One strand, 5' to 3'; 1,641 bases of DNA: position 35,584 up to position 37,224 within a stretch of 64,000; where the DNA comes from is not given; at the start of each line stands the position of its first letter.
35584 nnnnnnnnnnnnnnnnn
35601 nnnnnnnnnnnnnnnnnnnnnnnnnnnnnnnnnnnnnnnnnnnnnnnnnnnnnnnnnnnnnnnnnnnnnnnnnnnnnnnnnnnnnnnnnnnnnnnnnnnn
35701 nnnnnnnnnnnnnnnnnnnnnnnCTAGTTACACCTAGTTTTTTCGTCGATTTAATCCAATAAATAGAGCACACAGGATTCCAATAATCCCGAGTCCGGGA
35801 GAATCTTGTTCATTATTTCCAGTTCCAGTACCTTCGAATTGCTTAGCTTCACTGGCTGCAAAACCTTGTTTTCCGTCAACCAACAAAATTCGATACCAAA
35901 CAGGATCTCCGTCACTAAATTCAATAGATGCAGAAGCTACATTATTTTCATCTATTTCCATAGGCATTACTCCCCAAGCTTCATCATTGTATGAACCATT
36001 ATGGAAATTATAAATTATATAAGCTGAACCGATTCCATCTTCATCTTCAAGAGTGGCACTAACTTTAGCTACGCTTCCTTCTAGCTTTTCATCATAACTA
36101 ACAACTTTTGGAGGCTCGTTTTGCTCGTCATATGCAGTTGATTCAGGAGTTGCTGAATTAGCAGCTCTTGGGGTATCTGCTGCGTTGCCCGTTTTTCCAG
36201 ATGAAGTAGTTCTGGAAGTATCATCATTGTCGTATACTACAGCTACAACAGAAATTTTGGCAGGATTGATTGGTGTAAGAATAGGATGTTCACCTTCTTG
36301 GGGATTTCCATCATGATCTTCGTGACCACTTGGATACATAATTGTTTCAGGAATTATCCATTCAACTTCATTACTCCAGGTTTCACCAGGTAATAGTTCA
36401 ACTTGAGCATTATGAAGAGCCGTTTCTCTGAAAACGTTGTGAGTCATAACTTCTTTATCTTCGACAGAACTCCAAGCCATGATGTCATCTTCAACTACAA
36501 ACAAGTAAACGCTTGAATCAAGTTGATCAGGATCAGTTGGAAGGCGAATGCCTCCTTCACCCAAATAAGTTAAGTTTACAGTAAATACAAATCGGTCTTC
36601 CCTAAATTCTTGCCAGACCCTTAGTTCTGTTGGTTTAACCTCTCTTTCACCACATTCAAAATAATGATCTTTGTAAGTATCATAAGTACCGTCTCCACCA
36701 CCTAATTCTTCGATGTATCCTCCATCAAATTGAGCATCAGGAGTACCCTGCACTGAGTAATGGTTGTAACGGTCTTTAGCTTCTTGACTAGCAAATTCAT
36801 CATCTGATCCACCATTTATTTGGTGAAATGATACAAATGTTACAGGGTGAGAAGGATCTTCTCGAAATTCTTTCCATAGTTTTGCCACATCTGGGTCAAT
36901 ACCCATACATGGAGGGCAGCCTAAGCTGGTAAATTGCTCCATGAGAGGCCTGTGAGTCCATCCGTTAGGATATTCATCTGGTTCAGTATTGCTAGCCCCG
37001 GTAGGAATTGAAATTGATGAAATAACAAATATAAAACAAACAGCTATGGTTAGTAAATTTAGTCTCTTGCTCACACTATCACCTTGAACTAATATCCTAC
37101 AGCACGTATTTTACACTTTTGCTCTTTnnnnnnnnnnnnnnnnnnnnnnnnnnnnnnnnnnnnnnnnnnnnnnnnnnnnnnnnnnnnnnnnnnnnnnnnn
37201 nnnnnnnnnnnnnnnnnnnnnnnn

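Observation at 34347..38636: Candidate extracytoplasmic thiol-redox relay: two paralogous surface-anchored CxxC proteins plus a thioredoxin-CcdA fusion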

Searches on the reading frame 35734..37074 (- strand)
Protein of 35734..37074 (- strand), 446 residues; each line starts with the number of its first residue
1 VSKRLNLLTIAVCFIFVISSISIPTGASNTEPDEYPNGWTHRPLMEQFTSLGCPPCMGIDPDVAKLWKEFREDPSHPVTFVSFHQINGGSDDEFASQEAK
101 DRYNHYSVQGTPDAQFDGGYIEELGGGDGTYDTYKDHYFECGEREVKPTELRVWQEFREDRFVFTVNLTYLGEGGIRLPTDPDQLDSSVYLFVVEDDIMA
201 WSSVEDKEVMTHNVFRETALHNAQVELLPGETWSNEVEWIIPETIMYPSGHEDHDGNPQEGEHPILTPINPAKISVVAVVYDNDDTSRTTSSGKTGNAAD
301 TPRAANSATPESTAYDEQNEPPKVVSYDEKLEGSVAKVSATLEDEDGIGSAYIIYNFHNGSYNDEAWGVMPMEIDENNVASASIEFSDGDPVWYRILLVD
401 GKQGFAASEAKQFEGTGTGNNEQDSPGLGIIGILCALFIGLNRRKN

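Call 3: search_protein_families(library=pfam, proteins=[window:35734-37074:-], max_evalue=1)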
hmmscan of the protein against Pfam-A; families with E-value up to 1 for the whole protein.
window:35734-37074:- (446 aa): 1 family
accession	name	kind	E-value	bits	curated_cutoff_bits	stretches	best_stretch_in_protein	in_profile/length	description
PF13098.12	Thioredoxin_2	-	0.19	12.5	27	1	41-120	5-85/104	Thioredoxin-like domain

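Call 4: search_protein_families(library=ncbifam, proteins=[window:35734-37074:-], max_evalue=1)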
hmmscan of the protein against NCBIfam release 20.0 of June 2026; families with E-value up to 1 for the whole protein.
window:35734-37074:- (446 aa): 2 families
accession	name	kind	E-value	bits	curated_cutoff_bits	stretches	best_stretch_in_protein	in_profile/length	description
NF045500.1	Omp28_seleno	equivalog_domain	4.7e-08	32.8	200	1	44-218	42-209/377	Omp28-related selenoprotein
NF033782.1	lipoprot_Omp28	subfamily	0.00013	21.3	150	0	183-218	167-206/264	Omp28 family outer membrane lipoprotein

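Call 9: find_homologous_proteins(query=window:35734-37074:-, max_evalue=0.001)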
Query window:35734-37074:- (446 aa): 68 proteins with E <= 0.001 among 5181 candidates.
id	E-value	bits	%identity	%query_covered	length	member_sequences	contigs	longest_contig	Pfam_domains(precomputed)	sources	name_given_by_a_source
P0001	1.7e-277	939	89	100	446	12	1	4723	-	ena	-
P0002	2.0e-270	915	86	100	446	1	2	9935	-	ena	-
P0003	2.1e-270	915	86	100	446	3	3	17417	-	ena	-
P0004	2.0e-268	909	86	98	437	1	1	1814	-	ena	-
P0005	2.2e-268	909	86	98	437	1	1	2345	-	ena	-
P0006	3.0e-268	908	86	98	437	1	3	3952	-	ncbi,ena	-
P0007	3.2e-268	908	86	98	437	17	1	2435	-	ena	-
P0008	3.3e-268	908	86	98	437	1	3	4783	-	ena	-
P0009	3.6e-268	908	85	100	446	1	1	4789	-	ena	-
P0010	5.7e-268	907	86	98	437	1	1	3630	-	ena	-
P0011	6.7e-268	907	86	98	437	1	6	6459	-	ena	-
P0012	8.7e-268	907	86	98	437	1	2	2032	-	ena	-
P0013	3.7e-267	904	86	98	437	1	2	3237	-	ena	-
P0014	4.0e-267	904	86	98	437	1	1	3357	-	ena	-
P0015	1.3e-266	903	85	100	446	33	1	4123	-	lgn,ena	-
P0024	7.5e-260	880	84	100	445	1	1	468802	-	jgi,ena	-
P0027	6.4e-254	861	81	100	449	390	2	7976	-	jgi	-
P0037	3.5e-189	647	69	94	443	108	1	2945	-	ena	-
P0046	1.2e-120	422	48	91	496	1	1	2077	-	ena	-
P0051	2.6e-72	262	38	99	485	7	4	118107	-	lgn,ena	-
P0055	4.3e-70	255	40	92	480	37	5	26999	-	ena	-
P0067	1.8e-62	230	33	92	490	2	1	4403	-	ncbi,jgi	-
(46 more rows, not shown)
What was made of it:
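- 35734..37074 (-): Gene B: 446-aa paralogous CxxC ectoprotein (CPPC type). 68 homologues, all marine Poseidoniia or metagenomic (call 9).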

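Call 12: find_encoding_contigs(protein=P0051, flank=6000, max_places=3)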
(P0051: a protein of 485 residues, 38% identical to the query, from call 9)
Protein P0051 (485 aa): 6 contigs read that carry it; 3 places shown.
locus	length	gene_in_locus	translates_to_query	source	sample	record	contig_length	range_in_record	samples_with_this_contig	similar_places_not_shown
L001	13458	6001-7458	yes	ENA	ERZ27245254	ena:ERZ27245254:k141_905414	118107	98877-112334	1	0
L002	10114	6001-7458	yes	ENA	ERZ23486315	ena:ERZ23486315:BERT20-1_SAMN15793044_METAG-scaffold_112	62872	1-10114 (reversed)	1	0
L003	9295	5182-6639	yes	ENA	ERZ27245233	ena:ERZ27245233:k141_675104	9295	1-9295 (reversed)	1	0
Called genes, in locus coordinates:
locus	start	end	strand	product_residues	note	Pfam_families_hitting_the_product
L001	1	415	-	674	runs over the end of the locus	PF17391:Urocanase_N, PF01175:Urocanase, PF17392:Urocanase_C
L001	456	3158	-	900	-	PF00111:Fer2 (weak), PF13510:Fer2_4, PF10588:NADH-G_4Fe-4S_3, PF12838:Fer4_7, PF04879:Molybdop_Fe4S4, PF00384:Molybdopterin, PF01568:Molydop_binding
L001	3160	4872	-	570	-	PF01512:Complex1_51K, PF10589:NADH_4Fe-4S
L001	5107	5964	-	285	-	PF02634:FdhD-NarQ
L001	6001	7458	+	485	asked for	-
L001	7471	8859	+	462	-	PF00578:AhpC-TSA, PF08534:Redoxin, PF13905:Thioredoxin_8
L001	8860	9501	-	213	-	PF04961:FTCD_C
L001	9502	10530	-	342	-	PF07837:FTCD_N, PF02971:FTCD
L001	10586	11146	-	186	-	PF04034:Ribo_biogen_C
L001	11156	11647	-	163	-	PF01381:HTH_3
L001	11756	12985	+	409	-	PF16450:Prot_ATP_ID_OB_C, PF13191:AAA_16 (faint), PF00004:AAA, PF07724:AAA_2 (weak), PF07728:AAA_5, PF20720:nSTAND3 (faint), PF23902:AAA_lid_PRS2_C (faint), PF17862:AAA_lid_3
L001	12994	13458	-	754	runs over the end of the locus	PF00133:tRNA-synt_1, PF09334:tRNA-synt_1g, PF08264:Anticodon_1 (weak), PF19303:Anticodon_3, PF01588:tRNA_bind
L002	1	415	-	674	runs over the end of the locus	PF17391:Urocanase_N, PF01175:Urocanase, PF17392:Urocanase_C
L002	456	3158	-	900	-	PF00111:Fer2 (weak), PF13510:Fer2_4, PF10588:NADH-G_4Fe-4S_3, PF12838:Fer4_7, PF04879:Molybdop_Fe4S4, PF00384:Molybdopterin, PF01568:Molydop_binding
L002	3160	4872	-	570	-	PF01512:Complex1_51K, PF10589:NADH_4Fe-4S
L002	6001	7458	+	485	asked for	-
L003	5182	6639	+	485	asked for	-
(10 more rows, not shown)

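Call 13: find_encoding_contigs(protein=P0055, flank=6000, max_places=3)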
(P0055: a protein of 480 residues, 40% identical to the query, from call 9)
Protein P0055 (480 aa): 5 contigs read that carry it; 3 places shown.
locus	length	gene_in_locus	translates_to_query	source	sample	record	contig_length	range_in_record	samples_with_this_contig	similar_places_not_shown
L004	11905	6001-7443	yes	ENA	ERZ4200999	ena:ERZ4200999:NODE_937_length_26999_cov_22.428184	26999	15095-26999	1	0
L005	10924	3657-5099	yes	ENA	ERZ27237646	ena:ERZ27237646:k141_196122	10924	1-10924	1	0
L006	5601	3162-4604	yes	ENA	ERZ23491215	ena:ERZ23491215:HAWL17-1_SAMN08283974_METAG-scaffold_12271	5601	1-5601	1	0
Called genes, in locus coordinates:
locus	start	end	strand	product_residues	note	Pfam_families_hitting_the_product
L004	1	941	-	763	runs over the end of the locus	PF09826:Beta_propel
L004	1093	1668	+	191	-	-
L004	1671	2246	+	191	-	PF01928:CYTH (faint)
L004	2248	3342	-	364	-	PF01041:DegT_DnrJ_EryC1, PF00155:Aminotran_1_2 (weak)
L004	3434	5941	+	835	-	PF01935:DUF87, PF05872:HerA_C (faint), PF10412:TrwB_AAD_bind (faint), PF12846:AAA_10 (faint)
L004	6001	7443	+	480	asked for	-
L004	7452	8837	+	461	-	PF00578:AhpC-TSA, PF08534:Redoxin, PF13905:Thioredoxin_8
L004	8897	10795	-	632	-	PF13424:TPR_12 (faint)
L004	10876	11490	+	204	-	PF01810:LysE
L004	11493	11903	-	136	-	?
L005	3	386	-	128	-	?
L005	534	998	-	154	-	PF01041:DegT_DnrJ_EryC1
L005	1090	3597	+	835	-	PF01935:DUF87, PF05872:HerA_C (faint), PF10412:TrwB_AAD_bind (faint), PF12846:AAA_10 (faint)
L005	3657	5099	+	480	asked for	-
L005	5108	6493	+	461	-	PF00578:AhpC-TSA, PF08534:Redoxin, PF13905:Thioredoxin_8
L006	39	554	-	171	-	PF01041:DegT_DnrJ_EryC1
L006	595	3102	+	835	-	PF01935:DUF87, PF05872:HerA_C (faint), PF10412:TrwB_AAD_bind (faint), PF12846:AAA_10 (faint)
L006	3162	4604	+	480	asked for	-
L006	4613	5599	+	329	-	?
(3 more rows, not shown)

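Call 72: search_protein_families(library=ncbifam, proteins=[P0001, P0024, P0027, P0037, P0051, P0055, P0067, P0046], max_evalue=1)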
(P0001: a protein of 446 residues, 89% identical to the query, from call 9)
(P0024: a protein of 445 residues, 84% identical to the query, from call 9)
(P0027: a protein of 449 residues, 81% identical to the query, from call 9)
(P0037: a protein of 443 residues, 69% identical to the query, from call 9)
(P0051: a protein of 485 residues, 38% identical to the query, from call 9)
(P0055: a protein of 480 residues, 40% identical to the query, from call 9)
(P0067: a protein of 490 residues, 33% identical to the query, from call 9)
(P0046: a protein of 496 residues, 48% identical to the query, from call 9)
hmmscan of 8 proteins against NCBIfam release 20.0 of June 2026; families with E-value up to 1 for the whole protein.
P0001 (446 aa): 3 families
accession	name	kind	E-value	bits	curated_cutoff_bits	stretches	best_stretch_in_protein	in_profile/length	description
NF045500.1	Omp28_seleno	equivalog_domain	2.2e-08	33.9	200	1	44-218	42-209/377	Omp28-related selenoprotein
NF033782.1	lipoprot_Omp28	subfamily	0.00026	20.3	150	1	44-217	41-205/264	Omp28 family outer membrane lipoprotein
NF045529.2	Heimdall-CTERM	domain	0.28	11.7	24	1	425-445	2-24/26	Heimdall-CTERM domain-containing surface protein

P0024 (445 aa): 3 families
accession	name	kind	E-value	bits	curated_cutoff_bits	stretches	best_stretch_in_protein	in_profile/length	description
NF045500.1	Omp28_seleno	equivalog_domain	5e-09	36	200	1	44-223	42-214/377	Omp28-related selenoprotein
NF033782.1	lipoprot_Omp28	subfamily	0.0012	18.1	150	1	46-221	43-208/264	Omp28 family outer membrane lipoprotein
NF045541.1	scaf_prot_MCP2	exception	0.025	13.2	525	1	261-323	127-190/634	prohead protease/major capsid protein fusion protein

P0027 (449 aa): 2 families
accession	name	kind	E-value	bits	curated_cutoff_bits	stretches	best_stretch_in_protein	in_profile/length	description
NF045500.1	Omp28_seleno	equivalog_domain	2e-08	34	200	1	46-226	42-214/377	Omp28-related selenoprotein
NF033782.1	lipoprot_Omp28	subfamily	0.00017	20.9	150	1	46-245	41-232/264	Omp28 family outer membrane lipoprotein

P0037 (443 aa): 2 families
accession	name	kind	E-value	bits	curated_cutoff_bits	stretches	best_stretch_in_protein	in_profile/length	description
NF045500.1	Omp28_seleno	equivalog_domain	1.9e-07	30.8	200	1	40-215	42-208/377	Omp28-related selenoprotein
NF033782.1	lipoprot_Omp28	subfamily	0.085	12.1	150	0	186-214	172-200/264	Omp28 family outer membrane lipoprotein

P0051 (485 aa): 1 family
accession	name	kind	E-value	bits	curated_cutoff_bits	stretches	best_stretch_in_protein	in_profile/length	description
NF045500.1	Omp28_seleno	equivalog_domain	0.13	11.5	200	1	57-182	42-160/377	Omp28-related selenoprotein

P0055 (480 aa): 1 family
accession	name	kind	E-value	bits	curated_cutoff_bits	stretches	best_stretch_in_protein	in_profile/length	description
NF033782.1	lipoprot_Omp28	subfamily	0.0074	15.5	150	1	12-106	4-86/264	Omp28 family outer membrane lipoprotein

P0067 (490 aa): 2 families
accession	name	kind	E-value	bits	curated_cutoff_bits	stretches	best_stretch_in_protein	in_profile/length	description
NF045500.1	Omp28_seleno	equivalog_domain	4e-07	29.7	200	1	54-251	42-219/377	Omp28-related selenoprotein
NF033782.1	lipoprot_Omp28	subfamily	0.13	11.5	150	0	180-240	141-205/264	Omp28 family outer membrane lipoprotein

P0046 (496 aa): 2 families
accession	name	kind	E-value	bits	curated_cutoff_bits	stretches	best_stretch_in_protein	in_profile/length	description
NF041528.1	strep_LAETG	domain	0.073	12.9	30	1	451-472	13-34/35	LAETG motif-containing sortase-dependent surface protein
NF011307.0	PRK14716.1-5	equivalog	0.17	10.7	431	1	80-141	150-212/464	glycosyl transferase family protein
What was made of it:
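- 35752..35793 (-): B: short C-terminal hydrophobic tail (aa 428-441) preceded by SPGLG and followed by RRKN; PGF-CTERM-like by eye only. No significant sorting-domain model hit (calls 4, 72).
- Tried and rejected: No sorting-signal membership is claimed (calls 4, 72).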
